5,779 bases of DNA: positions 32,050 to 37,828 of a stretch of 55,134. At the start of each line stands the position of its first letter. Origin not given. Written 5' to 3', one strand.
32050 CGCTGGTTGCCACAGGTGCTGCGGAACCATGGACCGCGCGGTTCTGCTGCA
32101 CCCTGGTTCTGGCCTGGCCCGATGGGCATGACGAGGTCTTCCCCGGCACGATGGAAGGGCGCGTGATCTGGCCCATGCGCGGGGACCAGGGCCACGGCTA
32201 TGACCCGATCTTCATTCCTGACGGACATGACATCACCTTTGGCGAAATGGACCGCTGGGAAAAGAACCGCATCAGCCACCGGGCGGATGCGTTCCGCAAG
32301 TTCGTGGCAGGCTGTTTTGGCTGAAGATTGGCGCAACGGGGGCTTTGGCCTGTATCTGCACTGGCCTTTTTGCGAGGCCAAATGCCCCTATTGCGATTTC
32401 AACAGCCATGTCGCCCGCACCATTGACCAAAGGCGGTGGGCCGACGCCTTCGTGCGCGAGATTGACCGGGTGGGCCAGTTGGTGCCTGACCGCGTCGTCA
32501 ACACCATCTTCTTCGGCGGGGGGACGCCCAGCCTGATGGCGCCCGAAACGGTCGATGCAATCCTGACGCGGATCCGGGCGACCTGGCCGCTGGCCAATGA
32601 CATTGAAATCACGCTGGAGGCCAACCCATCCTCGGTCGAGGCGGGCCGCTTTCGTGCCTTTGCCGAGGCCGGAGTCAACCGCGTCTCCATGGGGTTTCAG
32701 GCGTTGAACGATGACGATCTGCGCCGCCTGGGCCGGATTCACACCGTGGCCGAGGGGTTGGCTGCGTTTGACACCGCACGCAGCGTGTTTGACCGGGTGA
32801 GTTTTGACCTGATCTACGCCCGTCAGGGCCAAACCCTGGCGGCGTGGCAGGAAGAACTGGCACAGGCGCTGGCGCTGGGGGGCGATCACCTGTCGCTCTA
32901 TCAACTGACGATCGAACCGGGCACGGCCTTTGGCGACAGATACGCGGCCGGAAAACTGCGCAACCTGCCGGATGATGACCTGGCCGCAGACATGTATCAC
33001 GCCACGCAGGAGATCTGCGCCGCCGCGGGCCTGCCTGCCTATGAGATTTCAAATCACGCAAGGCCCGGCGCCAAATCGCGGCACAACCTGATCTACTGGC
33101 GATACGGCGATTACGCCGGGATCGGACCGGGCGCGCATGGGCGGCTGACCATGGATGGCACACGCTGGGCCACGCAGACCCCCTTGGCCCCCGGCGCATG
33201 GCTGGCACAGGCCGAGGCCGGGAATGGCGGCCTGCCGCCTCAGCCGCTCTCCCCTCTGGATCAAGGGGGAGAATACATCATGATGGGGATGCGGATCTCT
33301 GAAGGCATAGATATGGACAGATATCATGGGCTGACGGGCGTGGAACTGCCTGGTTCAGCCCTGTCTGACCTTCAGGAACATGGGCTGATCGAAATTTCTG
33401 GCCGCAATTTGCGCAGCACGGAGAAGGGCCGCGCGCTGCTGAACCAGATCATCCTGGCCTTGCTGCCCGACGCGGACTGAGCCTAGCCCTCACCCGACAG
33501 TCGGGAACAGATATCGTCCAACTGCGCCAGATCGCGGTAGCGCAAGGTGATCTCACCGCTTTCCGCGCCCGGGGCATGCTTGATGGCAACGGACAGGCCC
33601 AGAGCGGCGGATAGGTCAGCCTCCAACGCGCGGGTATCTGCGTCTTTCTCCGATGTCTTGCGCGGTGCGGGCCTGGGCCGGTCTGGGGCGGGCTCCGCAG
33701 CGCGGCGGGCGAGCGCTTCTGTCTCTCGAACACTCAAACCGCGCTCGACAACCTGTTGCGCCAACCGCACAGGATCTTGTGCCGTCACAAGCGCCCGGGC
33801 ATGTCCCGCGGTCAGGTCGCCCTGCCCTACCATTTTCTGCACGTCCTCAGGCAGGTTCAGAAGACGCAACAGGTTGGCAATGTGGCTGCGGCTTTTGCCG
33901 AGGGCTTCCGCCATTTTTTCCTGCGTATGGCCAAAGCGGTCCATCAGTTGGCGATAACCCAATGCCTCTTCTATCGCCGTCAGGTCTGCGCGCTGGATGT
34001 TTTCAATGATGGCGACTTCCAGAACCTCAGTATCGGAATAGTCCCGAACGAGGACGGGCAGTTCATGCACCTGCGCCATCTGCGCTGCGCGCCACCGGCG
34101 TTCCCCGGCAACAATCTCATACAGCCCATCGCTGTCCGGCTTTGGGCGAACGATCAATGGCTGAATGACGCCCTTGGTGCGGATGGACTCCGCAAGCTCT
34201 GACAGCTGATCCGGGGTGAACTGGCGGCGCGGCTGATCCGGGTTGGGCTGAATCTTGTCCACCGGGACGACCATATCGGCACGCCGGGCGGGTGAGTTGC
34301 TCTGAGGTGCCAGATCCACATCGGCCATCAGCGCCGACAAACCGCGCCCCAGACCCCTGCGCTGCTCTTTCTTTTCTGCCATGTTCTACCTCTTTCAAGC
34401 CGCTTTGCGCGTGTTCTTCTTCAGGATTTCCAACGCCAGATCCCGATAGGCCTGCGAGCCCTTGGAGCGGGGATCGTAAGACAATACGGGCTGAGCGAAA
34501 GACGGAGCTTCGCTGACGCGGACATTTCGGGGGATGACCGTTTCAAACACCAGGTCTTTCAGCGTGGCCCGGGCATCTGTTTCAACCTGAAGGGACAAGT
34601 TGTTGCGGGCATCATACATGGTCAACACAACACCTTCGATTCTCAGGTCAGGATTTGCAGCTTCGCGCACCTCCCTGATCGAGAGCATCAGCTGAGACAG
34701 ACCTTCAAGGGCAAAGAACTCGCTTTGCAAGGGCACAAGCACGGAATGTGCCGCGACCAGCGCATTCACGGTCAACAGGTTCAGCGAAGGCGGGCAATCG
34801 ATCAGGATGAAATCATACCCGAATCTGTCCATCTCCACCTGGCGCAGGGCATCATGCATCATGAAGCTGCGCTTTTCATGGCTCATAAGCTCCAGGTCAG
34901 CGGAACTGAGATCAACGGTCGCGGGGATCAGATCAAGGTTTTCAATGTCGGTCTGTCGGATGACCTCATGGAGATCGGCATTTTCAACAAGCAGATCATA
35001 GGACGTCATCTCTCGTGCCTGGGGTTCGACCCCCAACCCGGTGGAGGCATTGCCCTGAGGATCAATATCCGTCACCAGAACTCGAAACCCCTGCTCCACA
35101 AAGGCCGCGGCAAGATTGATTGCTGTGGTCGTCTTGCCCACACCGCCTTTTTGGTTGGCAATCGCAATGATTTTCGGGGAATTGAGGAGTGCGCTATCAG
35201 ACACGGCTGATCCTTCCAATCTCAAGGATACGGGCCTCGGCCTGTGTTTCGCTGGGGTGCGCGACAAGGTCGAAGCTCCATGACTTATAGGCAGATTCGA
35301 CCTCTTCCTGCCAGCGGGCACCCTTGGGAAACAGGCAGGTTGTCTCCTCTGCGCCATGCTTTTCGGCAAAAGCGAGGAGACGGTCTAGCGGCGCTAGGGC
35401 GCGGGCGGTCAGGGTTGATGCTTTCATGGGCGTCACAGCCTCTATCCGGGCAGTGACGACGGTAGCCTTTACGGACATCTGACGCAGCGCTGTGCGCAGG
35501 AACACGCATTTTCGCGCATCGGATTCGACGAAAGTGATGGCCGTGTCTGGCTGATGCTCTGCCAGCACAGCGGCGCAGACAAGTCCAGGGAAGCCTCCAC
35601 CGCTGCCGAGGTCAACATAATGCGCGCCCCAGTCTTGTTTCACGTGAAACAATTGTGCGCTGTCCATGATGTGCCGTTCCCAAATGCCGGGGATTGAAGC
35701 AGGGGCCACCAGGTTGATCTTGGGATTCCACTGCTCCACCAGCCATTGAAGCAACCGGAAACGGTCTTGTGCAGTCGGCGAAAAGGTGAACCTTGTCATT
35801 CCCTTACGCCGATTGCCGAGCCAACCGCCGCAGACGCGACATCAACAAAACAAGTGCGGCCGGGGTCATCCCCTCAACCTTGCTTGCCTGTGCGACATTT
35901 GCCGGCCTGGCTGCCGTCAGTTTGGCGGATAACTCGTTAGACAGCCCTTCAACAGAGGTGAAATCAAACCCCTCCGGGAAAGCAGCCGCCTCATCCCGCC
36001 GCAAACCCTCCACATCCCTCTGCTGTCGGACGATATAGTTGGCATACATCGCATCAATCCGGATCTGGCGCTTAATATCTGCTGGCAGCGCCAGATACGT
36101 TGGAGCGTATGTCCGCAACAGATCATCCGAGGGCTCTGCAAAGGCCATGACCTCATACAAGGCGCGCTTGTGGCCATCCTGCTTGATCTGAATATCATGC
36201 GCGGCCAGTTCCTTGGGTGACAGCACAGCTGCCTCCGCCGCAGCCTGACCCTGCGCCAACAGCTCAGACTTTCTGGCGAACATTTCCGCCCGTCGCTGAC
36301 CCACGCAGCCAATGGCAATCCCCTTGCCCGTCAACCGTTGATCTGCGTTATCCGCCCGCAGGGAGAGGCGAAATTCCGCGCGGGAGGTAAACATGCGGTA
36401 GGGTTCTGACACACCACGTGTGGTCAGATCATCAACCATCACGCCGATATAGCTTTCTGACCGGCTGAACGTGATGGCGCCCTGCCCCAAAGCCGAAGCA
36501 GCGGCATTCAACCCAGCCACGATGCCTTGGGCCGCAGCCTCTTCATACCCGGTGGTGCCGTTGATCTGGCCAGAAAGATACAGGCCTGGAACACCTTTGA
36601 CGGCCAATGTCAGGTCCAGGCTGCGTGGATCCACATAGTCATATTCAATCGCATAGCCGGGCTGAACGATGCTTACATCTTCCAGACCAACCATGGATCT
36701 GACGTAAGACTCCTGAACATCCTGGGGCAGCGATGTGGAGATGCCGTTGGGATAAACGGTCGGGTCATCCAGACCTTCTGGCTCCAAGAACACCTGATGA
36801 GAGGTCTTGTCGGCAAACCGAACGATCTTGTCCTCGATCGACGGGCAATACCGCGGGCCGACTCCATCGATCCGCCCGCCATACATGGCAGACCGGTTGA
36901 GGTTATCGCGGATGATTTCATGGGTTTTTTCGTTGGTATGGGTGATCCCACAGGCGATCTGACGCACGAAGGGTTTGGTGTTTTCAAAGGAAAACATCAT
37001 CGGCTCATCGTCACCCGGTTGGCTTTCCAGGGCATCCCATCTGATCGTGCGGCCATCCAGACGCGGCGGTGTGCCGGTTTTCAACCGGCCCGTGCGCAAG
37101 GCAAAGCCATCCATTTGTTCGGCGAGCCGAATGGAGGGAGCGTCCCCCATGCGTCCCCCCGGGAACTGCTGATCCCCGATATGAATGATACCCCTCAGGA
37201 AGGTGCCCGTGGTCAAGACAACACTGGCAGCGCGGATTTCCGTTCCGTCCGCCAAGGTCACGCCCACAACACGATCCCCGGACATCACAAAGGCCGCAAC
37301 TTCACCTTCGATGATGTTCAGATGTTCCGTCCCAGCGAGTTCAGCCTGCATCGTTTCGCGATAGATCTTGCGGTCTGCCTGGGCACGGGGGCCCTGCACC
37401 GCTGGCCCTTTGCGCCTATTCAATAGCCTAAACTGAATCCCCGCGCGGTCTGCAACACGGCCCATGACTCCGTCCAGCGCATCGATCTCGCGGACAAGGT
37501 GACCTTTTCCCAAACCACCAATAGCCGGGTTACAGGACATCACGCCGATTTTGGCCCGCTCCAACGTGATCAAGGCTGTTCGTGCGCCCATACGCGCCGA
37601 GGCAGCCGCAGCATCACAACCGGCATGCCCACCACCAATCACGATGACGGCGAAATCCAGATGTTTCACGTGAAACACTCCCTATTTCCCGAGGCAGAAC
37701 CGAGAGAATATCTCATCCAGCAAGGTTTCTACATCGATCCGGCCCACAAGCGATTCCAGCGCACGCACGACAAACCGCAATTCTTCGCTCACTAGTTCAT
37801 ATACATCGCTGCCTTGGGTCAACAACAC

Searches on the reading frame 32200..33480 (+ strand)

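Call 23: search_protein_families(library=pfam, proteins=[window:32200-33480:+], max_evalue=0.00001)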
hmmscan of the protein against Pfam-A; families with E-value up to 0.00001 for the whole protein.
window:32200-33480:+ (426 aa): 2 families
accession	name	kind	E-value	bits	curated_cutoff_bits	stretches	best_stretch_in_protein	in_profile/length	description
PF04055.27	Radical_SAM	-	8.2e-24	85.1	29.5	1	53-218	2-161/166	Radical SAM superfamily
PF06969.22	HemN_C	-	4.6e-11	43.1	24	1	350-413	1-67/67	HemN C-terminal domain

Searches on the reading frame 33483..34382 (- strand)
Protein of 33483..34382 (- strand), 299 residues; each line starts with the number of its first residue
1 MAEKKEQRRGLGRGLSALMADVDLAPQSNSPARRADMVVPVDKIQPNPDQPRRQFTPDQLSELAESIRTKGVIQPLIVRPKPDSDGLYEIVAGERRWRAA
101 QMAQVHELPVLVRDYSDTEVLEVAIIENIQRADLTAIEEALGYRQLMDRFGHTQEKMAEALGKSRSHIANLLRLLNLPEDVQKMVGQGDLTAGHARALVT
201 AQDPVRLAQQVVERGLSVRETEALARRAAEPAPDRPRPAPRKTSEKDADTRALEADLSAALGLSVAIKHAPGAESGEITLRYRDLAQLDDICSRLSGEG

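Call 23: search_protein_families(library=pfam, proteins=[window:33483-34382:-], max_evalue=0.00001)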
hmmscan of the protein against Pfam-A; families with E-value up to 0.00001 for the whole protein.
window:33483-34382:- (299 aa): 3 families
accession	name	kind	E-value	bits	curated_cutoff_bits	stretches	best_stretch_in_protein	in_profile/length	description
PF02195.25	ParB_N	-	2.5e-35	120.8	26.3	1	39-130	6-95/95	ParB N-terminal domain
PF17762.8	HTH_ParB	-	3.4e-34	117.5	22.6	1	133-228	2-100/102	ParB HTH domain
PF23552.2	ParB_C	-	1.5e-14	53.6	23.8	1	246-295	1-49/50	ParB dimerisation domain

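Call 55: list_cluster_members(proteins=[window:33483-34382:-, window:38993-40264:-, window:29235-29807:-, window:35804-37678:-, window:51619-53706:-, window:7461-8159:+, window:16674-17453:-])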
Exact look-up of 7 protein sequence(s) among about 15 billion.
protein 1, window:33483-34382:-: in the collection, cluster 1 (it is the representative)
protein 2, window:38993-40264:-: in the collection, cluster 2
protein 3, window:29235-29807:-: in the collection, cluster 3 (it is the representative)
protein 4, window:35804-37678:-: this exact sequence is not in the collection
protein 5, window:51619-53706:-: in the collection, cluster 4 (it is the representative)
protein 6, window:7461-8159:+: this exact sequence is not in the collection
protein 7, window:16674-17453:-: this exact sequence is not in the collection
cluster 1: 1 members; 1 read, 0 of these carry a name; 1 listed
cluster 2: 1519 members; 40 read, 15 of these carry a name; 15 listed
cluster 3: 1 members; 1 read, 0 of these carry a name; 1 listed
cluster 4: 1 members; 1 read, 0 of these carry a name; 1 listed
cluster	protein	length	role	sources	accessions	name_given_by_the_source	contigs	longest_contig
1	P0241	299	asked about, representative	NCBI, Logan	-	-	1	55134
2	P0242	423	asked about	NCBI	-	-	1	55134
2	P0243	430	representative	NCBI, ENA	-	-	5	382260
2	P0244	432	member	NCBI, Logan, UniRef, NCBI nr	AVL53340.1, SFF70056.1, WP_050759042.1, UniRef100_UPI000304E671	transcription termination factor Rho [Roseobacter denitrificans] | transcription termination factor Rho n=1 Tax=Roseobacter denitrificans TaxID=2434 ...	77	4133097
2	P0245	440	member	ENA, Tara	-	strand:- start:394 stop:1716 length:1323 start_codon:yes stop_codon:yes gene_type:complete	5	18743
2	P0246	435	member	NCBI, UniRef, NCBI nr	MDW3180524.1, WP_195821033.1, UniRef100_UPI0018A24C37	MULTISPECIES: transcription termination factor Rho [unclassified Roseobacter] | transcription termination factor Rho n=1 Tax=unclassified Roseobacter TaxID=196798 ...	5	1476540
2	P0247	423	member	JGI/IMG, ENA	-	transcription termination factor Rho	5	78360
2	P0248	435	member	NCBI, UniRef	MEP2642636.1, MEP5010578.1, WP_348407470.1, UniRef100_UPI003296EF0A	transcription termination factor Rho [Roseobacter sp.] | transcription termination factor Rho n=1 Tax=Roseobacter sp. TaxID=1907202 ...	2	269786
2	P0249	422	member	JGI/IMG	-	transcription termination factor Rho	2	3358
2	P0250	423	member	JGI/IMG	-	transcription termination factor Rho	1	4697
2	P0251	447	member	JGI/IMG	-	transcription termination factor Rho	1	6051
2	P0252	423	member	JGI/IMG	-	transcription termination factor Rho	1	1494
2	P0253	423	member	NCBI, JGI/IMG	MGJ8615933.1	MAG: transcription termination factor Rho [Sulfitobacter sp.]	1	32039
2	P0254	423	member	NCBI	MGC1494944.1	MAG: transcription termination factor Rho [Sulfitobacter sp.]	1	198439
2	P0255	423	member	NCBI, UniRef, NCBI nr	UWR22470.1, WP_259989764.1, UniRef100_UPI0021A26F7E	transcription termination factor Rho [Sulfitobacter sp. S190] | transcription termination factor Rho n=1 Tax=Sulfitobacter sp. S190 TaxID=2867022 ...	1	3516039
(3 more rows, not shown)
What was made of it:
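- The source is a 55-kb contig, probably from a draft assembly or MAG (call 55).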

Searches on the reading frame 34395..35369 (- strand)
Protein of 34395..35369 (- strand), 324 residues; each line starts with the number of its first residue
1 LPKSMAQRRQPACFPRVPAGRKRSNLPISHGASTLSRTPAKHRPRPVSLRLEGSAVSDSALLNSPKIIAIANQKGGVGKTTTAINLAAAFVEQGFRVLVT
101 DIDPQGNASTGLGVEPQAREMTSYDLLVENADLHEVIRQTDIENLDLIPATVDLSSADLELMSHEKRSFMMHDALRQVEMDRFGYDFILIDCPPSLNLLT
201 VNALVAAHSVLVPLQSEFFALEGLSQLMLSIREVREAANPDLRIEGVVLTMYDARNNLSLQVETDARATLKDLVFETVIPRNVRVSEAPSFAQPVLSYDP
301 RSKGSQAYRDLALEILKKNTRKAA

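Call 63: search_protein_families(library=pfam, proteins=[window:34395-35369:-], max_evalue=0.00001)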
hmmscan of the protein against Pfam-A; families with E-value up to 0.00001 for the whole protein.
window:34395-35369:- (324 aa): 7 families
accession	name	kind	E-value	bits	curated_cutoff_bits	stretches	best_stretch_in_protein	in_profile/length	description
PF13614.12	AAA_31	-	3.5e-64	216.4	27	1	66-244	2-177/177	AAA domain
PF01656.29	CbiA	-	1.2e-29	103.3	25.4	1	68-295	1-125/125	CobQ/CobB/MinD/ParA nucleotide binding domain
PF09140.17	MipZ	-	9.6e-13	48.5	20.7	1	67-227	2-142/262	ATPase MipZ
PF10609.15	ParA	-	3.1e-11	43.6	27.1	1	66-211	4-141/246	NUBPL iron-transfer P-loop NTPase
PF00142.24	Fer4_NifH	-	5.5e-10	39.6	25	0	73-118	7-51/271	4Fe-4S iron sulfur cluster binding proteins, NifH/frxC family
PF06564.18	CBP_BcsQ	-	5.2e-09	36.4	21.3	1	66-313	2-231/234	Cellulose biosynthesis protein BcsQ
PF02374.21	ArsA_ATPase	-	4.9e-06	26.4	24.3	1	73-195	8-135/305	Anion-transporting ATPase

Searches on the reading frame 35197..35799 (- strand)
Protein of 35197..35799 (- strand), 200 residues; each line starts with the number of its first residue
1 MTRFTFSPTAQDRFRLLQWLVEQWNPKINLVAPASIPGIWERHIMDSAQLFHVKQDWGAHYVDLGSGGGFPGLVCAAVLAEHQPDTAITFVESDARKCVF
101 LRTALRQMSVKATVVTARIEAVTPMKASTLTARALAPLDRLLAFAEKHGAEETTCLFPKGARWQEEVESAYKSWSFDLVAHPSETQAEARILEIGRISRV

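Call 63: search_protein_families(library=pfam, proteins=[window:35197-35799:-], max_evalue=0.00001)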
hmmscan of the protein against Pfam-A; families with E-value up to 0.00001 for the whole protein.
window:35197-35799:- (200 aa): 1 family
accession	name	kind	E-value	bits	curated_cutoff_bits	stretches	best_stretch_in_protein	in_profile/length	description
PF02527.21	GidB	-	4.5e-33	114.6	27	1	15-181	6-170/184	rRNA small subunit methyltransferase G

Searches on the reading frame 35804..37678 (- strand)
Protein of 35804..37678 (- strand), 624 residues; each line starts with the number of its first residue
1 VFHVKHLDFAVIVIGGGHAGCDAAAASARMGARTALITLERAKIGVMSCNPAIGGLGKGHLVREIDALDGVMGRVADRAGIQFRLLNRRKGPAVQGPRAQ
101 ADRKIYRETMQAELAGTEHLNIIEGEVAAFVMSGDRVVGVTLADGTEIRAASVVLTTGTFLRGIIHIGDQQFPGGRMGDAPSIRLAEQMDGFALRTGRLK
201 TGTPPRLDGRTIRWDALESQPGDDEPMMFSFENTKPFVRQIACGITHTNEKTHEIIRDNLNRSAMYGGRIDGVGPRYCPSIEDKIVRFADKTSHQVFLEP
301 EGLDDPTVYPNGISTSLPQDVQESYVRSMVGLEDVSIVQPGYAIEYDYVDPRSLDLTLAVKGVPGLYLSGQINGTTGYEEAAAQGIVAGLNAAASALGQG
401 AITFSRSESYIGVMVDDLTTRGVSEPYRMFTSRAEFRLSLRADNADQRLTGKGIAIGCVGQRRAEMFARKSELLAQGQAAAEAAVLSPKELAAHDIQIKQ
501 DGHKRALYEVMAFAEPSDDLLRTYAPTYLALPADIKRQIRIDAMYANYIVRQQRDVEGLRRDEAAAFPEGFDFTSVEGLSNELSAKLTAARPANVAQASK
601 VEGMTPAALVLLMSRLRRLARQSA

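Call 63: search_protein_families(library=pfam, proteins=[window:35804-37678:-], max_evalue=0.00001)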
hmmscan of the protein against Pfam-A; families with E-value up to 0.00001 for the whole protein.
window:35804-37678:- (624 aa): 4 families
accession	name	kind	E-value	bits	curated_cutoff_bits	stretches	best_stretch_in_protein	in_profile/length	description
PF01134.28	GIDA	-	4.4e-161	536.7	22.1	1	11-399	2-390/391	Glucose inhibited division protein A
PF13932.14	SAM_GIDA_C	-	3.3e-18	65.7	27.1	1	559-613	3-57/57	tRNA modifying enzyme MnmG/GidA C-terminal helical bundle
PF21680.2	GIDA_C_1st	-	6.9e-09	36.8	24.7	1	462-553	2-96/96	tRNA modifying enzyme MnmG/GidA C-terminal helical domain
PF12831.13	FAD_oxidored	-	4e-07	30.1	27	1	11-154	2-141/416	FAD dependent oxidoreductase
